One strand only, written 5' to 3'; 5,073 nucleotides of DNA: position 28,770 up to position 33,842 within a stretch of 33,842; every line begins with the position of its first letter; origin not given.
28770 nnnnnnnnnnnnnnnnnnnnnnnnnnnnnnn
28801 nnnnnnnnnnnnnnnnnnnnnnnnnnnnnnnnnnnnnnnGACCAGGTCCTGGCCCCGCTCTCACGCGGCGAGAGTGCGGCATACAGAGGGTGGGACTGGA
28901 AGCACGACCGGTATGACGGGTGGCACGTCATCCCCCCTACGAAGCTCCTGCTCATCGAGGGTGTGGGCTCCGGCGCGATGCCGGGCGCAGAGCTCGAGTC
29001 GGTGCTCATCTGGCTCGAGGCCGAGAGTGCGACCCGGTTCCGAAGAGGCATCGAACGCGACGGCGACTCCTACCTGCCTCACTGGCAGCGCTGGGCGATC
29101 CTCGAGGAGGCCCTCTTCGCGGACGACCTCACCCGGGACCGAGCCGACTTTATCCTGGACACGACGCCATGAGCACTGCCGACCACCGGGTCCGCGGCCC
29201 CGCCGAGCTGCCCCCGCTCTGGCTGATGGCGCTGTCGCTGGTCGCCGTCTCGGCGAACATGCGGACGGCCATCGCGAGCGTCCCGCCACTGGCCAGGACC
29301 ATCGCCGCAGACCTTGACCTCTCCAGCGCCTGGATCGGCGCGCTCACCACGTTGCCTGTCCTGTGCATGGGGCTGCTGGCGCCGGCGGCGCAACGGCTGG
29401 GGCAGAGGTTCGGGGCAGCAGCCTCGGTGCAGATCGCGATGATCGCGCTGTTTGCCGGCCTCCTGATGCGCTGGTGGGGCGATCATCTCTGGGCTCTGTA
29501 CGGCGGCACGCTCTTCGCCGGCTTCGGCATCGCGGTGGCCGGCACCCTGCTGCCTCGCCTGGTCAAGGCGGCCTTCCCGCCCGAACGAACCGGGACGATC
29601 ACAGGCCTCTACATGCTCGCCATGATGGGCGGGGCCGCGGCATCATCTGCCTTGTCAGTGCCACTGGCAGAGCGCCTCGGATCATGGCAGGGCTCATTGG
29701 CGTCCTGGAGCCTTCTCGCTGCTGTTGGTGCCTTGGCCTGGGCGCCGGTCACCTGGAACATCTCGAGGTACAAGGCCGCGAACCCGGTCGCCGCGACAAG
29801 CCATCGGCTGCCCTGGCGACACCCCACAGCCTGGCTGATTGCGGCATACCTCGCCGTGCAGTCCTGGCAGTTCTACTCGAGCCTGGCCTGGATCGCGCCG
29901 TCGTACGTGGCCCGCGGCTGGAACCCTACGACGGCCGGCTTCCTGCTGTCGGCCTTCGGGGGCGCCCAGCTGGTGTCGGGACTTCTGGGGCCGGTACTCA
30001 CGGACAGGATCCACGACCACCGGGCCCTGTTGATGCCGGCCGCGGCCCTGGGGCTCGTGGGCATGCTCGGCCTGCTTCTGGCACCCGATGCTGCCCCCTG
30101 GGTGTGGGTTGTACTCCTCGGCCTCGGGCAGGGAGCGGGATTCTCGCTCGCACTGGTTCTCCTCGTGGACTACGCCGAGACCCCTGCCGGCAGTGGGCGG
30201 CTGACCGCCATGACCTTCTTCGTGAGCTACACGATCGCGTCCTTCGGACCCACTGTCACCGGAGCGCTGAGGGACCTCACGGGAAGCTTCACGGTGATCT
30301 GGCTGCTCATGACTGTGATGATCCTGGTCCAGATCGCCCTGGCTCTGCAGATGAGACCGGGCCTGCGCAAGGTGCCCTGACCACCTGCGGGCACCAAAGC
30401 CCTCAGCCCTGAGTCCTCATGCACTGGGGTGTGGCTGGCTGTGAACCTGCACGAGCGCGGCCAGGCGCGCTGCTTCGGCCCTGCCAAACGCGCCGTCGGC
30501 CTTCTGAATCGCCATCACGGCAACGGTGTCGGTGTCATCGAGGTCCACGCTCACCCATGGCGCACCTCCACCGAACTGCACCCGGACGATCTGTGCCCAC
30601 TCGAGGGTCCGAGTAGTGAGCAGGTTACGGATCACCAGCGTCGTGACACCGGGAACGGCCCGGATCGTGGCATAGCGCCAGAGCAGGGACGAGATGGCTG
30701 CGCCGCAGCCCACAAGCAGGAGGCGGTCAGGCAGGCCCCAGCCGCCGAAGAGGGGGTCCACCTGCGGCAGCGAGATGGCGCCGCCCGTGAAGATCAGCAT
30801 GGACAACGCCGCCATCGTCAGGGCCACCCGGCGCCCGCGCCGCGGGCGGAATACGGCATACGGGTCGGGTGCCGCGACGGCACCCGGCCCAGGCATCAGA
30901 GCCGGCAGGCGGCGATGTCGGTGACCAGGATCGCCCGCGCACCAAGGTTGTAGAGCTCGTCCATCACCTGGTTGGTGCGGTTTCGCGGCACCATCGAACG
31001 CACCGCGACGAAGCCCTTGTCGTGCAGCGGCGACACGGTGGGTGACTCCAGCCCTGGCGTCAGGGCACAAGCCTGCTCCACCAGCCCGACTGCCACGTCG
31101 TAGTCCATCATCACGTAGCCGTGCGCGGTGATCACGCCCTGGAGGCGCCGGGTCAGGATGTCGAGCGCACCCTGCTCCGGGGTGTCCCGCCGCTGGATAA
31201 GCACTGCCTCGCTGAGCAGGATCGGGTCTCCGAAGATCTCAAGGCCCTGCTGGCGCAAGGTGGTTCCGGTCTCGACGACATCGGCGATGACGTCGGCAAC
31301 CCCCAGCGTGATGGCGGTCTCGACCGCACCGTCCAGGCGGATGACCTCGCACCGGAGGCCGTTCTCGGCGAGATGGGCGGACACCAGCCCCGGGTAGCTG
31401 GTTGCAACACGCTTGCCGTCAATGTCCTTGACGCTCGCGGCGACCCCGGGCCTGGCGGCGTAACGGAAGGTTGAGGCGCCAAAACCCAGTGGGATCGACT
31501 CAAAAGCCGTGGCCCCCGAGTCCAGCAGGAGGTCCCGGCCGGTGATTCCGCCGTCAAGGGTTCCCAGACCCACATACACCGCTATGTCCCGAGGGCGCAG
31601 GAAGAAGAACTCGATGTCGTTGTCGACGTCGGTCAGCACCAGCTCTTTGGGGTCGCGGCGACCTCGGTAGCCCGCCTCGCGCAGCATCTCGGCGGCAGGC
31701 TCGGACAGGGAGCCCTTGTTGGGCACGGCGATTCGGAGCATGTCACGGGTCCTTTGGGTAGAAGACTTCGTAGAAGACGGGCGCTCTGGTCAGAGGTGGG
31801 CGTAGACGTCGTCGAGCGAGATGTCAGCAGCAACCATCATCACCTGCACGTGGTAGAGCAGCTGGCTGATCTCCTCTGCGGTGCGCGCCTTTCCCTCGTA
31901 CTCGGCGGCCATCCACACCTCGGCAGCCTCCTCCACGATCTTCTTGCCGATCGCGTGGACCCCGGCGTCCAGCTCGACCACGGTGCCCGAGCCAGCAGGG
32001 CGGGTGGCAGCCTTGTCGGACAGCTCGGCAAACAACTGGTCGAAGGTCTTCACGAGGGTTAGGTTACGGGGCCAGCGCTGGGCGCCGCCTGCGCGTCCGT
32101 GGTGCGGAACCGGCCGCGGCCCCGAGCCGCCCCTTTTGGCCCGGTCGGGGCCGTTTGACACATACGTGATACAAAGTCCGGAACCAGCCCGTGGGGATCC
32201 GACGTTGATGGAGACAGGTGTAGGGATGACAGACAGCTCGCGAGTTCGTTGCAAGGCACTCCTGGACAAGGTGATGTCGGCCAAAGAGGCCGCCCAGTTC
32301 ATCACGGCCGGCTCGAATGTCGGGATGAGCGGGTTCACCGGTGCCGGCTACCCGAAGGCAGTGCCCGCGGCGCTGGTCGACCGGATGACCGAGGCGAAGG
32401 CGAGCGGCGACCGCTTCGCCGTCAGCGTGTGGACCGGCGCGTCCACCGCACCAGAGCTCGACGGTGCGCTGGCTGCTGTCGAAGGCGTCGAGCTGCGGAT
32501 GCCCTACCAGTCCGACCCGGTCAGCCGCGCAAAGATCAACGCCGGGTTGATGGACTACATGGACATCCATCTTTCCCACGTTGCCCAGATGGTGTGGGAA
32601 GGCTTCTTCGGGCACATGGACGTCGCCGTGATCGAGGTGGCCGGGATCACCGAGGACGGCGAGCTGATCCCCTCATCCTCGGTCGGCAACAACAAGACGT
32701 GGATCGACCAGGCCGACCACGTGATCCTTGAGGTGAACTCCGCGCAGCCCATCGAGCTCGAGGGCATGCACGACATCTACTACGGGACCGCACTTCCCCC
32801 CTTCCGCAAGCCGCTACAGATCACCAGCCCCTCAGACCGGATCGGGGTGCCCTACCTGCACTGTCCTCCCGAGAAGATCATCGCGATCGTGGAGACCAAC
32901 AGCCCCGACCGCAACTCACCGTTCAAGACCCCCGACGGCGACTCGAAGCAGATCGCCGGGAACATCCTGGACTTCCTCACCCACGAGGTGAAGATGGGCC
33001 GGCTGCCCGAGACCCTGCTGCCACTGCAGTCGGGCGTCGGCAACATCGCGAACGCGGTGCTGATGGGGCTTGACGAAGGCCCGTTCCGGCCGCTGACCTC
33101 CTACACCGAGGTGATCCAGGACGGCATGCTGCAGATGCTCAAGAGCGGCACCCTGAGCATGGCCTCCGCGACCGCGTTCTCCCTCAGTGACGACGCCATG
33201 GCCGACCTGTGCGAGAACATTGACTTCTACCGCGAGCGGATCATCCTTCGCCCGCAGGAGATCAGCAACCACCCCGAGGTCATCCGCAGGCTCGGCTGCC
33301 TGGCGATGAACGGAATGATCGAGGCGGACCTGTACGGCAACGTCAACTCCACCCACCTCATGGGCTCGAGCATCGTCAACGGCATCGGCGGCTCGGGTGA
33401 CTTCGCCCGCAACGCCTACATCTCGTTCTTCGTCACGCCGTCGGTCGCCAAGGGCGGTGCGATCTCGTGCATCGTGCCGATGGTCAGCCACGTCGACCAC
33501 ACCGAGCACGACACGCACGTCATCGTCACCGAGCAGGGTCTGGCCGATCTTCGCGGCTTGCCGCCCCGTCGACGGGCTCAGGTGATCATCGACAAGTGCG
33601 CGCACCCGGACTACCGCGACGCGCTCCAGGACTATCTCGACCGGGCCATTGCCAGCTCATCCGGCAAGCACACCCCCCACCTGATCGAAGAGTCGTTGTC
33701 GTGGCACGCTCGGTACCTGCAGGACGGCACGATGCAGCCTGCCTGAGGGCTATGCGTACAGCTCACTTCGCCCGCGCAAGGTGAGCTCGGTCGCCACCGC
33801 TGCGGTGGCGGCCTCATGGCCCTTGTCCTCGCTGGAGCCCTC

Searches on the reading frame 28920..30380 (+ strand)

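Call 37: search_protein_families(library=pfam, proteins=[window:28920-30380:+], max_evalue=0.001)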
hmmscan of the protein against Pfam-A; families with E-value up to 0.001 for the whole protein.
window:28920-30380:+ (486 aa): 1 family
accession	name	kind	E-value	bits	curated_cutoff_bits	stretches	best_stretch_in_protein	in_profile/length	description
PF07690.21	MFS_1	-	1.5e-24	87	33.4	1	112-444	9-347/347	Major Facilitator Superfamily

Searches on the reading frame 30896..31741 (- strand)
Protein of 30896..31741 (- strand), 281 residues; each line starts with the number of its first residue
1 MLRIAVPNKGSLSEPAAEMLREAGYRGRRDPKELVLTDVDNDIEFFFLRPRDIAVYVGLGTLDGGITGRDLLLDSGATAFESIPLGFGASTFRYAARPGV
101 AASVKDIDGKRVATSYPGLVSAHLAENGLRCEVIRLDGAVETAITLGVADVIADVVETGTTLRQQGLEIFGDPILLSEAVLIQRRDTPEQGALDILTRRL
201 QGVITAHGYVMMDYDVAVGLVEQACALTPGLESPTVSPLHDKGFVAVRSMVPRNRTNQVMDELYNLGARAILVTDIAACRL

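Call 37: search_protein_families(library=pfam, proteins=[window:30896-31741:-], max_evalue=0.001)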
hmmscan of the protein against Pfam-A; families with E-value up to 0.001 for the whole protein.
window:30896-31741:- (281 aa): 2 families
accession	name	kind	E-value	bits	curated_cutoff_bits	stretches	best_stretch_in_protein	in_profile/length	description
PF01634.23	HisG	-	1.6e-41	142.3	25.5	1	49-201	1-157/158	ATP phosphoribosyltransferase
PF08029.16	HisG_C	-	5.4e-26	90.9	23.5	1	206-277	1-72/73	HisG, C-terminal domain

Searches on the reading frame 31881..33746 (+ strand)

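Call 37: search_protein_families(library=pfam, proteins=[window:31881-33746:+], max_evalue=0.001)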
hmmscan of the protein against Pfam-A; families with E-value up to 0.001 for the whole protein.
window:31881-33746:+ (621 aa): 2 families
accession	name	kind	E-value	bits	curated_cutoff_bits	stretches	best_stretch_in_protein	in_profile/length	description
PF13336.12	AcetylCoA_hyd_C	-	2.7e-43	148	23.7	1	442-585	4-153/154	Acetyl-CoA hydrolase/transferase C-terminal domain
PF02550.21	AcetylCoA_hydro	-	1.7e-27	97.2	24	1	127-338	5-198/198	Acetyl-CoA hydrolase/transferase N-terminal domain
